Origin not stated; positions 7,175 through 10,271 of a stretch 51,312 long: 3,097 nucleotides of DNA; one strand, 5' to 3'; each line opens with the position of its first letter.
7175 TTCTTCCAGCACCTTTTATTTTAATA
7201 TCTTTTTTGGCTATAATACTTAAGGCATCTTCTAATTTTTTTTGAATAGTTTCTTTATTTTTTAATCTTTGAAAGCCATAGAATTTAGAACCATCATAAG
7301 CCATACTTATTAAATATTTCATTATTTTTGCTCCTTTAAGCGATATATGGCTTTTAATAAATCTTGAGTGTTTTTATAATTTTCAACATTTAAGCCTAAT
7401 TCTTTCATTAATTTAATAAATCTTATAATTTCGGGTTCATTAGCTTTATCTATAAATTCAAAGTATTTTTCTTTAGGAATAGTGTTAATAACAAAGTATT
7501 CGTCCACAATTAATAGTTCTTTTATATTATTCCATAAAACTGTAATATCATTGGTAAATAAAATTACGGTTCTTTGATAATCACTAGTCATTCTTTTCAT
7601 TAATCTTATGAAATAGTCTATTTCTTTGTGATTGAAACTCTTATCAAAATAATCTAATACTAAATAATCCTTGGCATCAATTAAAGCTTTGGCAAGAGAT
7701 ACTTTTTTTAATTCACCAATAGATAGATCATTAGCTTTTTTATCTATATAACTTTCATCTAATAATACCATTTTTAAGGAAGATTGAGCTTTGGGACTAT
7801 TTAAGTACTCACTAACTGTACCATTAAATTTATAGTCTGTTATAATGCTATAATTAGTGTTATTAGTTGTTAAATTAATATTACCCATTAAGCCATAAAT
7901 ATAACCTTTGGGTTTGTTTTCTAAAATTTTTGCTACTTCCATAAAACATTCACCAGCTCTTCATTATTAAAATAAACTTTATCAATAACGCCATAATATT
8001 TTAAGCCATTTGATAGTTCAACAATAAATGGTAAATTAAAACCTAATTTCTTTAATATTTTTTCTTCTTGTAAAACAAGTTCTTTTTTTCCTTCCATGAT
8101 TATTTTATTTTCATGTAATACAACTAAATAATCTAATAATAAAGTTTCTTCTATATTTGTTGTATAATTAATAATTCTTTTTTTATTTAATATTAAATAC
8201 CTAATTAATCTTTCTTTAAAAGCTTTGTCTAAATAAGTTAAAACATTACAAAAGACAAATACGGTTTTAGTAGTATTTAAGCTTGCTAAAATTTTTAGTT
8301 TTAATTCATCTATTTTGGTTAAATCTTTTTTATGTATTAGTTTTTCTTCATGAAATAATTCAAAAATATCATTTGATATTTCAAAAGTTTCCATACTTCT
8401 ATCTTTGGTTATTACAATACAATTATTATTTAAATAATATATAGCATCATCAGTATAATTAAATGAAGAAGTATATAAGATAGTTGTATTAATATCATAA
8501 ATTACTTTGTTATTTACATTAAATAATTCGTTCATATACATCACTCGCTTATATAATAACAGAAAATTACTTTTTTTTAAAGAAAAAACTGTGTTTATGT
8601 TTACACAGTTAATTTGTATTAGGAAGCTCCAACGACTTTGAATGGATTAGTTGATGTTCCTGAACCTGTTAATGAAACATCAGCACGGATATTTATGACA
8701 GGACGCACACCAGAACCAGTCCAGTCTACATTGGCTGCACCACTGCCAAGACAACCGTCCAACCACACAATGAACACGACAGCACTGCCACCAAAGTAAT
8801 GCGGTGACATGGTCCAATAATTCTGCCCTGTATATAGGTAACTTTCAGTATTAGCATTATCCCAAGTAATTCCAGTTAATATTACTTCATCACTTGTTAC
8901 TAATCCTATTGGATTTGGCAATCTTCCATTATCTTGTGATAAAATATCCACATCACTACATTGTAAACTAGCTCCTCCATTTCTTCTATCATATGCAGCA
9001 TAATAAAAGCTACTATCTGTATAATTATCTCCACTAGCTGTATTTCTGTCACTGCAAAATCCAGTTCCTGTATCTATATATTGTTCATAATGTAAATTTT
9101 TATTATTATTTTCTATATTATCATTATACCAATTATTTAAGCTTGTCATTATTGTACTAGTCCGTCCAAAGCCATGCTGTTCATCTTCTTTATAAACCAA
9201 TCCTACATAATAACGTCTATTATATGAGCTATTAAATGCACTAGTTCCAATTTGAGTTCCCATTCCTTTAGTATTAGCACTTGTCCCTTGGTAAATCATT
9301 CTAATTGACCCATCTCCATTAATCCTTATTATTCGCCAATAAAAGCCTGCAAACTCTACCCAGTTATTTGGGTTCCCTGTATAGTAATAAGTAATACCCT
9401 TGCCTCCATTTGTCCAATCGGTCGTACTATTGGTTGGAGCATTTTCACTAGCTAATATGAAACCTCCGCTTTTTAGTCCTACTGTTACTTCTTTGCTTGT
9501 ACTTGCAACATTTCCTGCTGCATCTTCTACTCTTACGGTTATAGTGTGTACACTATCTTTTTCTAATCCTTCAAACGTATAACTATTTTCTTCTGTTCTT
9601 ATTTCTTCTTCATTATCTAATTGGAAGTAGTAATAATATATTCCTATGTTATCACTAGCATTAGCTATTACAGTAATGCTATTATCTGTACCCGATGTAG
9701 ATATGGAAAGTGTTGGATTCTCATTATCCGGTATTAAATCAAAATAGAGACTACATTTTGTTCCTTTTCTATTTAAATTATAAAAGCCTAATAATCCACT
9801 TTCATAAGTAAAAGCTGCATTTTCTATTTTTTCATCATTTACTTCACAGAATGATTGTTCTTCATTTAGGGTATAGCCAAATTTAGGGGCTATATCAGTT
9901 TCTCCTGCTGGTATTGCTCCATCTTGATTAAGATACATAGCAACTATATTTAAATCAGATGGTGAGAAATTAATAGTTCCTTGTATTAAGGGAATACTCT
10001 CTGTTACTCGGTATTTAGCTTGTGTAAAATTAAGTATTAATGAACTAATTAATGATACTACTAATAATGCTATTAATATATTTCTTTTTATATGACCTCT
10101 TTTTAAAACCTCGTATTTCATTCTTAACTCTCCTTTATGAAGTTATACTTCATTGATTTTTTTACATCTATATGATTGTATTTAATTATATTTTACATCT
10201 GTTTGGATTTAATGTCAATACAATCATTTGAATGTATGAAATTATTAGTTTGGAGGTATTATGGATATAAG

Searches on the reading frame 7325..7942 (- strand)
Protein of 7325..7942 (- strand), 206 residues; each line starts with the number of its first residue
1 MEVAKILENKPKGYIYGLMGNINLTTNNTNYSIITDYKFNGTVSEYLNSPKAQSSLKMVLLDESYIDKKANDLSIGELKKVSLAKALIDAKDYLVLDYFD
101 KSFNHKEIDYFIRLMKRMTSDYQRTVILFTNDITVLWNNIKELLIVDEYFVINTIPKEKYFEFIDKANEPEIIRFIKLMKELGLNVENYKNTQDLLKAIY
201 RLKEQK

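Call 43: search_protein_families(library=pfam, max_evalue=0.01, proteins=[window:7325-7942:-])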
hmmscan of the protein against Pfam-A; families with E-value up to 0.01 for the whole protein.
window:7325-7942:- (206 aa): 1 family
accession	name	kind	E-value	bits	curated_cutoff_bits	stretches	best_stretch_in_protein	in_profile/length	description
PF00005.33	ABC_tran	-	0.00017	22.6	25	1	51-97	87-133/137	ABC transporter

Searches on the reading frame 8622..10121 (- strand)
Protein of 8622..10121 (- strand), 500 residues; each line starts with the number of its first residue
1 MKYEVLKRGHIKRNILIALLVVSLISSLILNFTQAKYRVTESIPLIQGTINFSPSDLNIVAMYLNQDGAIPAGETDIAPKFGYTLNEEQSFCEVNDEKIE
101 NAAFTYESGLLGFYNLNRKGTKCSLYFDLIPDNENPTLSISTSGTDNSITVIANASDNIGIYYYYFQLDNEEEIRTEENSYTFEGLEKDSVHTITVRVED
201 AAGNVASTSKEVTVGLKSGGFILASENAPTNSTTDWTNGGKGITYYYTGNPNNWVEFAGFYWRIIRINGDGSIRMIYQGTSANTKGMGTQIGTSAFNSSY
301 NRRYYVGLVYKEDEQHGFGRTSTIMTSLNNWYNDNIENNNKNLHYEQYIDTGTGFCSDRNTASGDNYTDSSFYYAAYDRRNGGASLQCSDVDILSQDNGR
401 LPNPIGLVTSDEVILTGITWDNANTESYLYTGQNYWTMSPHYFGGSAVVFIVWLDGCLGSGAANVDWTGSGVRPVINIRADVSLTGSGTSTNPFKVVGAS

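Call 43: search_protein_families(library=pfam, max_evalue=0.01, proteins=[window:8622-10121:-])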
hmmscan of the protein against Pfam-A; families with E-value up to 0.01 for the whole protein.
window:8622-10121:- (500 aa): 2 families
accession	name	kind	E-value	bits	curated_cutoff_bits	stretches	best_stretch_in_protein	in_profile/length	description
PF19077.6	Big_13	-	0.00037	21.4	27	1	133-214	26-100/102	Bacterial Ig-like domain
PF17957.7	Big_7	-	0.0062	17.6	24.1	0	144-196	15-70/70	Bacterial Ig domain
